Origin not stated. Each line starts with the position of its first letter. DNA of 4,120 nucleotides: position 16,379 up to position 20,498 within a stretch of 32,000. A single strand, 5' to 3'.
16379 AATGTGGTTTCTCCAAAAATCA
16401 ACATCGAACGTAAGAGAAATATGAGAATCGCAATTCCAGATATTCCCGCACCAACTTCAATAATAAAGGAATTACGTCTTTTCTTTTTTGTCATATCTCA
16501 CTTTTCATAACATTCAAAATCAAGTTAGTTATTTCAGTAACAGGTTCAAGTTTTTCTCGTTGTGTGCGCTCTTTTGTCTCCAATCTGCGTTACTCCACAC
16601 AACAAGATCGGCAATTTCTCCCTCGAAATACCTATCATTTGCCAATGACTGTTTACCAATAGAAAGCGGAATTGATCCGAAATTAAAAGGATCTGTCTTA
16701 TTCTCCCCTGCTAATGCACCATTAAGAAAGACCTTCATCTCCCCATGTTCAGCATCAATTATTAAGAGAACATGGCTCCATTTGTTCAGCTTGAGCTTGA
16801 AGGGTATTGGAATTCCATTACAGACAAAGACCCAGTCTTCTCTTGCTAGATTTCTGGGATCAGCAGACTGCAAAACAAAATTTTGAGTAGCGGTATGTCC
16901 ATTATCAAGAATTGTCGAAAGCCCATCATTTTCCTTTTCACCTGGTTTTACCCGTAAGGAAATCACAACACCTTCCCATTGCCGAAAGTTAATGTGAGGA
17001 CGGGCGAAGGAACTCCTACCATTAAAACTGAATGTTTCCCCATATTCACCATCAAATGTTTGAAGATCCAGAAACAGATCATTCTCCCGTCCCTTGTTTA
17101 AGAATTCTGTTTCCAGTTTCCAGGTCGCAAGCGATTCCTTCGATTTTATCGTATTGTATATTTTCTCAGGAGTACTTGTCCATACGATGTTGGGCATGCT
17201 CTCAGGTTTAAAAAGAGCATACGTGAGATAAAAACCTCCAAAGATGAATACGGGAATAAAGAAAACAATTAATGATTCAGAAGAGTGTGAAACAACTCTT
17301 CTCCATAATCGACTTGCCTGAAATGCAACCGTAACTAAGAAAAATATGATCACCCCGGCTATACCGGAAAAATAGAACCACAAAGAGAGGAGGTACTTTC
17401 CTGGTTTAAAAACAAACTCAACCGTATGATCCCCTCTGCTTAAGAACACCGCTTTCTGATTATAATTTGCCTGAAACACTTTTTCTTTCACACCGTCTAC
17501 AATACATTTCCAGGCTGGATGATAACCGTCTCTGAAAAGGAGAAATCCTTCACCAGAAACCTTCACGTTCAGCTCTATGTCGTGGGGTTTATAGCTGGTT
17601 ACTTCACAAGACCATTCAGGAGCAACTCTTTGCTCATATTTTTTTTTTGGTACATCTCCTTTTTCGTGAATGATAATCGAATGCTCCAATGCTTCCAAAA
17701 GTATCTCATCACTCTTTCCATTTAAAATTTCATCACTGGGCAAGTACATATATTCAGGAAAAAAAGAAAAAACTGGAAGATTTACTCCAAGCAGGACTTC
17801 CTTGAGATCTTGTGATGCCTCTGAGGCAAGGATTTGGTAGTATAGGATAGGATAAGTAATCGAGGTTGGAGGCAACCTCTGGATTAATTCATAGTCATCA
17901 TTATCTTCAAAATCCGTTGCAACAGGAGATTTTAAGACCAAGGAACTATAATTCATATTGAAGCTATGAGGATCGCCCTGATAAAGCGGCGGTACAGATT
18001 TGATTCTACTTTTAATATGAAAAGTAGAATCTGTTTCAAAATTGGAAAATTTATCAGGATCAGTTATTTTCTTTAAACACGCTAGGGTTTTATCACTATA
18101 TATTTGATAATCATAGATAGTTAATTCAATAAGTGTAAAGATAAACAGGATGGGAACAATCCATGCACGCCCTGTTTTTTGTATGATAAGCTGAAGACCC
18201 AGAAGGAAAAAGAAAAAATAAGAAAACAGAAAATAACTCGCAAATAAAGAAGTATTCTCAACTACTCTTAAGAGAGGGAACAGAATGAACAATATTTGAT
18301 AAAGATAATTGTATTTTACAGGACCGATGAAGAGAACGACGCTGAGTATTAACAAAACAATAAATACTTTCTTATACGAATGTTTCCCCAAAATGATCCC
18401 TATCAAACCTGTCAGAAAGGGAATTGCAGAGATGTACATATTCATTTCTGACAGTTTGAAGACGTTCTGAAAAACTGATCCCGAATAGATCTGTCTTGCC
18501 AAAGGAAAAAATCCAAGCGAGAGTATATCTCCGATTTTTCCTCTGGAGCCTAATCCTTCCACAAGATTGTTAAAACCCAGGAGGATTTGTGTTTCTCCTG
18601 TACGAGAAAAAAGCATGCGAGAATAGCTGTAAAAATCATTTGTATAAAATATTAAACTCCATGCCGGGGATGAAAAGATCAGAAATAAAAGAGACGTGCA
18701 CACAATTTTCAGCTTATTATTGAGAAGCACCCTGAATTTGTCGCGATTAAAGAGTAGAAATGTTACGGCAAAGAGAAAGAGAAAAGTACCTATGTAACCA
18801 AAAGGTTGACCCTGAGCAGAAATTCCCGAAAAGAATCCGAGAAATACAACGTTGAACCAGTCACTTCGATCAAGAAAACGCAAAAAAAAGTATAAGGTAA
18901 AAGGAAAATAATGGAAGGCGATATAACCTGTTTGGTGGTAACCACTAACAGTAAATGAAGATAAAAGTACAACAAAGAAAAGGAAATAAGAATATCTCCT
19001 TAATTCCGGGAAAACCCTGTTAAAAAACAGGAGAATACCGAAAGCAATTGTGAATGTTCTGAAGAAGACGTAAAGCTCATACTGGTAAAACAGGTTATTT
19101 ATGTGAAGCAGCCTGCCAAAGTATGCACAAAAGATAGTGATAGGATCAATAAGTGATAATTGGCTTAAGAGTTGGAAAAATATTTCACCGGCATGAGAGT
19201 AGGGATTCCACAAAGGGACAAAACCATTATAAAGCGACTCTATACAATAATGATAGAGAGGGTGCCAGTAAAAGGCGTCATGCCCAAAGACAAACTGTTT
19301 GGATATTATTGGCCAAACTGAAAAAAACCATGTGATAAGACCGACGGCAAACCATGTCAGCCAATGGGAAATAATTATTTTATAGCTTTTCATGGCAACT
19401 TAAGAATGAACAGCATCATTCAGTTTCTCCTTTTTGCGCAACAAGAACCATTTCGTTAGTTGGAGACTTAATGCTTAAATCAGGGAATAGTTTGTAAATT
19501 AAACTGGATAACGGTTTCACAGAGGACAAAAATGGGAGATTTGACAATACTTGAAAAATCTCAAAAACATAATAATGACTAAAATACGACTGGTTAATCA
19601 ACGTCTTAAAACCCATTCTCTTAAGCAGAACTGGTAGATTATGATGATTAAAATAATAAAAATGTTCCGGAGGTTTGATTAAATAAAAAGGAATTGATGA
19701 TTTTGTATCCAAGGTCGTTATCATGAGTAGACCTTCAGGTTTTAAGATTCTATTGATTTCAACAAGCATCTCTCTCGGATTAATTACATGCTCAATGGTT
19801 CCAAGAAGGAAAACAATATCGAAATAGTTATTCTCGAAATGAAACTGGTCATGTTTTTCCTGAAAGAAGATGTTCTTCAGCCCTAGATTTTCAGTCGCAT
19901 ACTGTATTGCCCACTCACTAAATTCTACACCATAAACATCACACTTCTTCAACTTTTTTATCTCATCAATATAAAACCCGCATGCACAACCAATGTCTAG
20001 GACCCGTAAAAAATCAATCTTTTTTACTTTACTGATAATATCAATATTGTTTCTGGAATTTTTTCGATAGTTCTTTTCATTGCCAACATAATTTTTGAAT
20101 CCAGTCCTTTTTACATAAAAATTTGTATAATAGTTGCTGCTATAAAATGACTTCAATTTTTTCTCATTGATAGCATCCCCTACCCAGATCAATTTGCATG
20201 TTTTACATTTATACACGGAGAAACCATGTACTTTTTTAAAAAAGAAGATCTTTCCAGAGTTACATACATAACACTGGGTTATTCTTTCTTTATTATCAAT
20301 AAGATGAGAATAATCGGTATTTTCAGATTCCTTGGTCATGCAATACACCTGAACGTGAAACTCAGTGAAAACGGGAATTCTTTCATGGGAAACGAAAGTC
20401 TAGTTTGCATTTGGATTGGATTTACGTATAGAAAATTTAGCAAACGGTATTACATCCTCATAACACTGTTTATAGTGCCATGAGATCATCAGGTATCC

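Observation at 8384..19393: GT2 + tandem YfhO-like GT-C proteins + tandem membrane-anchored AP-superfamily enzymes: a teichoic-acid-style decoration module in an unexpected setting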

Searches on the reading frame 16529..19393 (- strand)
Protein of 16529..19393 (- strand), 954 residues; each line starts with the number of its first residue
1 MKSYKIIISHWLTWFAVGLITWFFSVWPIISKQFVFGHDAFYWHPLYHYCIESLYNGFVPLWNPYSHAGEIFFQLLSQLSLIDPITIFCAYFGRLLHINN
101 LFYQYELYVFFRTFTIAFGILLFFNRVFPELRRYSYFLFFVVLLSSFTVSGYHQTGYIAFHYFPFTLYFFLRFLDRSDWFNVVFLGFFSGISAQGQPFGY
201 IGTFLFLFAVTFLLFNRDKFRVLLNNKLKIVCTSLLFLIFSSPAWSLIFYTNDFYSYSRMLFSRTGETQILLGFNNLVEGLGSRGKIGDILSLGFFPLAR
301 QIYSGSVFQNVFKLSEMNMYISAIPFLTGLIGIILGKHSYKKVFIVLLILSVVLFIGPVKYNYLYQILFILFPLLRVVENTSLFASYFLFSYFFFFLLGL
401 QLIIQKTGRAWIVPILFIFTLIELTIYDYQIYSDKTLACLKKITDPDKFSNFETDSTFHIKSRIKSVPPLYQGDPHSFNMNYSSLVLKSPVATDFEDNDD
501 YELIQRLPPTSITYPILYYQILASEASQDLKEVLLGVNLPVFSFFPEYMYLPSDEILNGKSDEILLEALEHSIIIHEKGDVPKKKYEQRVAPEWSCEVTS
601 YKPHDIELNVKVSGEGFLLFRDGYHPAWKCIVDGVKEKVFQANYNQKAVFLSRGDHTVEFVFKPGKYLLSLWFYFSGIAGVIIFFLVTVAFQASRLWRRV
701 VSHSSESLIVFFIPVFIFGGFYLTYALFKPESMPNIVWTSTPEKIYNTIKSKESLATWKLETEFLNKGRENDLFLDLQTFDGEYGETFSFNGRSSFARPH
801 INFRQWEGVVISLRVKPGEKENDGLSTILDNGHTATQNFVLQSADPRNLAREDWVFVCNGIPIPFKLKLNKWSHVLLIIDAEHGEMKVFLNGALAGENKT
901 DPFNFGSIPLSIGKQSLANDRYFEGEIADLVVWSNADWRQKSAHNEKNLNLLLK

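Call 3: search_protein_families(library=pfam, proteins=[window:16529-19393:-], max_evalue=0.01)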
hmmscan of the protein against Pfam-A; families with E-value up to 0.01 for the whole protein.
window:16529-19393:- (954 aa): 2 families
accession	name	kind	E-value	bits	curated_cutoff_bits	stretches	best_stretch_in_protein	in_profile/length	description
PF13385.13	Laminin_G_3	-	1.2e-10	42.2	27.6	1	863-936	72-144/151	Concanavalin A-like lectin/glucanases superfamily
PF09586.16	YfhO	-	0.0041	16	28.5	1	596-668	756-829/835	Bacterial membrane protein YfhO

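Call 4: search_protein_families(library=ncbifam, proteins=[window:16529-19393:-], max_evalue=0.01)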
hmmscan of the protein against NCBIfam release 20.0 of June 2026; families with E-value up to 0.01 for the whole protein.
window:16529-19393:- (954 aa): 0 families

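Call 35: search_protein_families(library=pfam, proteins=[window:16529-19393:-], max_evalue=5)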
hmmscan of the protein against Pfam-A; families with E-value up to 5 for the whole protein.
window:16529-19393:- (954 aa): 3 families
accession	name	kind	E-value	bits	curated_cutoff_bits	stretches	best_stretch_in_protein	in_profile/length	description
PF13385.13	Laminin_G_3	-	1.2e-10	42.2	27.6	1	863-936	72-144/151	Concanavalin A-like lectin/glucanases superfamily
PF09586.16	YfhO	-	0.0041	16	28.5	1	596-668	756-829/835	Bacterial membrane protein YfhO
PF09431.15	SPIN90_LRD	-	0.014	16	27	1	212-254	52-89/137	SPIN90/Ldb17, leucine-rich domain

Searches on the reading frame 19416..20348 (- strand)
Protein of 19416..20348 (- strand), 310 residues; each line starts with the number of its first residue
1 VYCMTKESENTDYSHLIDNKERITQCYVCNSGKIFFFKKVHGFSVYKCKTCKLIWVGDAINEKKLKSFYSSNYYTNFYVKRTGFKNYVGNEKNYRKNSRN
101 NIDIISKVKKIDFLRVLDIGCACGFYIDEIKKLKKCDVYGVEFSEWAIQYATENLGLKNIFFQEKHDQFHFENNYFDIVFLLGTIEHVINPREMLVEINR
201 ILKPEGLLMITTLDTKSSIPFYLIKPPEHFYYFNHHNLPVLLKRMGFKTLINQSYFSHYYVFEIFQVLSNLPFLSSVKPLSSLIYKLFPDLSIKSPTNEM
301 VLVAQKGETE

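Call 3: search_protein_families(library=pfam, proteins=[window:19416-20348:-], max_evalue=0.01)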
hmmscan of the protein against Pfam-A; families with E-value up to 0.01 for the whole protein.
window:19416-20348:- (310 aa): 11 families
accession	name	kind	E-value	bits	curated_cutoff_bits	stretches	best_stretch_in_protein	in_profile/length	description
PF13489.12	Methyltransf_23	-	3.7e-19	69.5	27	1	110-249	20-161/164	Methyltransferase domain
PF08241.18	Methyltransf_11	-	4.3e-17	63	21.2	1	117-210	1-95/95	Methyltransferase domain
PF13847.12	Methyltransf_31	-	4.5e-17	62.5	27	1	114-220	5-119/145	Methyltransferase domain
PF13649.12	Methyltransf_25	-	8.2e-15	55.7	27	1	116-206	1-97/97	Methyltransferase domain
PF08242.18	Methyltransf_12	-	9e-12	46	30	1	117-208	1-98/98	Methyltransferase domain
PF07021.18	MetW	-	1.3e-08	35.2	21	1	114-202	15-102/193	Methionine biosynthesis protein MetW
PF08003.17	Methyltransf_9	-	4.4e-05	23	23.8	1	114-224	117-231/315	Protein of unknown function (DUF1698)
PF01209.24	Ubie_methyltran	-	0.0048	16.7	20.1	1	114-218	49-157/233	ubiE/COQ5 methyltransferase family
PF03141.22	Methyltransf_29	-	0.0053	15.8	23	1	86-213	86-220/506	Putative S-adenosyl-L-methionine-dependent methyltransferase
PF02353.26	CMAS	-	0.0067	16.2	27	1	114-215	64-169/273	Mycolic acid cyclopropane synthetase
PF06325.19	PrmA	-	0.0073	16.3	22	1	113-210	163-258/296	Ribosomal protein L11 methyltransferase (PrmA)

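Call 4: search_protein_families(library=ncbifam, proteins=[window:19416-20348:-], max_evalue=0.01)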
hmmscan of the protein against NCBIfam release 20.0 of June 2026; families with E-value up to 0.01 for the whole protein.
window:19416-20348:- (310 aa): 31 families (the best 25 are shown)
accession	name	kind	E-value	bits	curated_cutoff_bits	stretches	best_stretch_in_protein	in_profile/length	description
TIGR01983.1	UbiG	equivalog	3.8e-15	55.8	102.95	1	98-217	45-158/228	bifunctional 2-polyprenyl-6-hydroxyphenol methylase/3-demethylubiquinol 3-O-methyltransferase UbiG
NF045667.1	MTase_DVU1556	equivalog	2.1e-11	43.7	155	1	115-216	25-125/213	DVU_1556 family methyltransferase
TIGR02081.1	metW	equivalog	8.8e-11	41.7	189.5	1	115-202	16-102/194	methionine biosynthesis protein MetW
NF001244.0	PRK00216.1-5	equivalog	4.5e-10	39.2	216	1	107-222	43-165/236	bifunctional demethylmenaquinone methyltransferase/2-methoxy-6-polyprenyl-1,4-benzoquinol methylase UbiE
TIGR00452.1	TIGR00452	equivalog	6.4e-10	38.3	275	1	106-220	111-229/316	tRNA 5-methoxyuridine(34)/uridine 5-oxyacetic acid(34) synthase CmoB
NF011650.0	PRK15068.1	equivalog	7.1e-10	38.3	209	1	106-218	116-233/324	tRNA 5-methoxyuridine(34)/uridine 5-oxyacetic acid(34) synthase CmoB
NF041536.1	ArsM_DUF2284_UU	exception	1.1e-09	37.1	575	1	115-211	79-181/459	arsenite methyltransferase/DUF2284 domain selenoprotein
TIGR02072.1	BioC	equivalog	6.6e-09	35.9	184.95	1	104-214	26-136/244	malonyl-ACP O-methyltransferase BioC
TIGR01934.1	MenG_MenH_UbiE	subfamily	2.5e-08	33.5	158.35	1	105-232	32-160/223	ubiquinone/menaquinone biosynthesis methyltransferase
TIGR04345.1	ovoA_Cterm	equivalog_domain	2.7e-08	33.6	170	1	160-212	119-171/242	putative 4-mercaptohistidine N1-methyltransferase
TIGR03587.1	Pse_Me-ase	hypoth_equivalog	5.2e-08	33.2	112.05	1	95-200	28-129/204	pseudaminic acid biosynthesis-associated methylase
NF008686.0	PRK11705.1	equivalog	6.1e-08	32.1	400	1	96-218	150-273/383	cyclopropane fatty acyl phospholipid synthase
NF041537.1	ArsM_AhpD_UU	exception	9.3e-08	31.2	510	1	115-211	79-181/345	arsenite methyltransferase/AhpD domain selenoprotein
NF040539.1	AST_met_ArsM_2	exception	1.1e-07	32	240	1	85-213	30-166/262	putative arsinothricin biosynthesis methyltransferase ArsM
NF008300.0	PRK11088.1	equivalog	7.6e-07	28.9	303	1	92-212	64-181/272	23S rRNA (guanine(745)-N(1))-methyltransferase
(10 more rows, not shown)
